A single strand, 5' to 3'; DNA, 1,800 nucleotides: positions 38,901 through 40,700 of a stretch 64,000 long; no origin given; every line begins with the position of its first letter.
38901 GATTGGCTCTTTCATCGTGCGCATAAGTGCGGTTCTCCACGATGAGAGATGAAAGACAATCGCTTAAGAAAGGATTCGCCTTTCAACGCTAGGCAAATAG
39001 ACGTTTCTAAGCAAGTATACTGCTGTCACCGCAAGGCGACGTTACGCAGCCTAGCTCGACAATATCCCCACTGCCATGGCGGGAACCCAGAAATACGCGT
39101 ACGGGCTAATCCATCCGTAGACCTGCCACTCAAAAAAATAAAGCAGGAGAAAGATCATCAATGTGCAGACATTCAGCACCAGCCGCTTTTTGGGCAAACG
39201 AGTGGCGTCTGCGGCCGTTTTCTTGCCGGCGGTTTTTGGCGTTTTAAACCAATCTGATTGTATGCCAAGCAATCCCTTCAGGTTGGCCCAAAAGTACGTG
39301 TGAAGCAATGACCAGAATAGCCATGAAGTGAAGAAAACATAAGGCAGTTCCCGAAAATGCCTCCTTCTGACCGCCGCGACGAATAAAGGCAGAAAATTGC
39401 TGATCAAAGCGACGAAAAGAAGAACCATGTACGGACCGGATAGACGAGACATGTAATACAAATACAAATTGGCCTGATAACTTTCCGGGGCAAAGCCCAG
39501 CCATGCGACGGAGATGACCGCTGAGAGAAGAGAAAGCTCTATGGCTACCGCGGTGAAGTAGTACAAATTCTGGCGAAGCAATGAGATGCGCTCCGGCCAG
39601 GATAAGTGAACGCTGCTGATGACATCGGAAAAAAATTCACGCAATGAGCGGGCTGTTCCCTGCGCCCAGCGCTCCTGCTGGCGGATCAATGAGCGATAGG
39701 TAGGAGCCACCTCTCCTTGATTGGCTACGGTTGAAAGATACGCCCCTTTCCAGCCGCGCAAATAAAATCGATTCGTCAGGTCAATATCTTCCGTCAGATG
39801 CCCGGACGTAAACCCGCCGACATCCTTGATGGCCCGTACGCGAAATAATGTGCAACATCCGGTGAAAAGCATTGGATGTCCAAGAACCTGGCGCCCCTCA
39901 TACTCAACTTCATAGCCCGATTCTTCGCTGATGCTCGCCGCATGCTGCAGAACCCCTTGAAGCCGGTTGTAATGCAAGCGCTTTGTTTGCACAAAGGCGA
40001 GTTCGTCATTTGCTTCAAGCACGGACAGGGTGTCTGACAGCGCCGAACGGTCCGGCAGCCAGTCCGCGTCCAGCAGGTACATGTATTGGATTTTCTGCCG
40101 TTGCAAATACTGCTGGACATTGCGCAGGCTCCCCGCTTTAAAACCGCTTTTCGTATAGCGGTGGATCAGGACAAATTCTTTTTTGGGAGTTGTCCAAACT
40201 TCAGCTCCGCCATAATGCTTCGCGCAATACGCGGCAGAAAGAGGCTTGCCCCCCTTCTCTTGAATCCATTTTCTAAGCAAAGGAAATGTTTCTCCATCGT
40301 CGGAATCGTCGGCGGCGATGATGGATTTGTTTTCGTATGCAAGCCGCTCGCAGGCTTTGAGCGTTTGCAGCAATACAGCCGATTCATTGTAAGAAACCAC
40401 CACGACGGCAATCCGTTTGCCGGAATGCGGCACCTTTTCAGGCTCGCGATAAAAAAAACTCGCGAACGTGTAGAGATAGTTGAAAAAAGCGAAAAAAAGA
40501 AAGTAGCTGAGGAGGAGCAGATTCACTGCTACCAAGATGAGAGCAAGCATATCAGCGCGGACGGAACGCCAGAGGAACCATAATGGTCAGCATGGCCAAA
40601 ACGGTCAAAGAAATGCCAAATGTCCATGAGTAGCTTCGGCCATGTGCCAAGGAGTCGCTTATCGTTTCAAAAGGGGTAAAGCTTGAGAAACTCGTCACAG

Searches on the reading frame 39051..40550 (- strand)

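Call 59: search_protein_families(library=pfam, proteins=[window:39051-40550:-], max_evalue=0.00001)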
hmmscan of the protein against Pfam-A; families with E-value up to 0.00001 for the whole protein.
window:39051-40550:- (499 aa): 4 families
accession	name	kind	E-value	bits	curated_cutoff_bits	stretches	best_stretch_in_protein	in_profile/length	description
PF13641.12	Glyco_tranf_2_3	-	4.9e-16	59.9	27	1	46-298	2-230/230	Glycosyltransferase like family 2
PF13632.12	Glyco_trans_2_3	-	9.3e-16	58.7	27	1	158-381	3-175/198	Glycosyl transferase family group 2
PF00535.33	Glycos_transf_2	-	1.1e-09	38.9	23.3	1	49-244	2-167/168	Glycosyl transferase family 2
PF13506.12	Glyco_transf_21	-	6.8e-08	32.6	21.7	1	143-296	20-173/174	Glycosyl transferase family 21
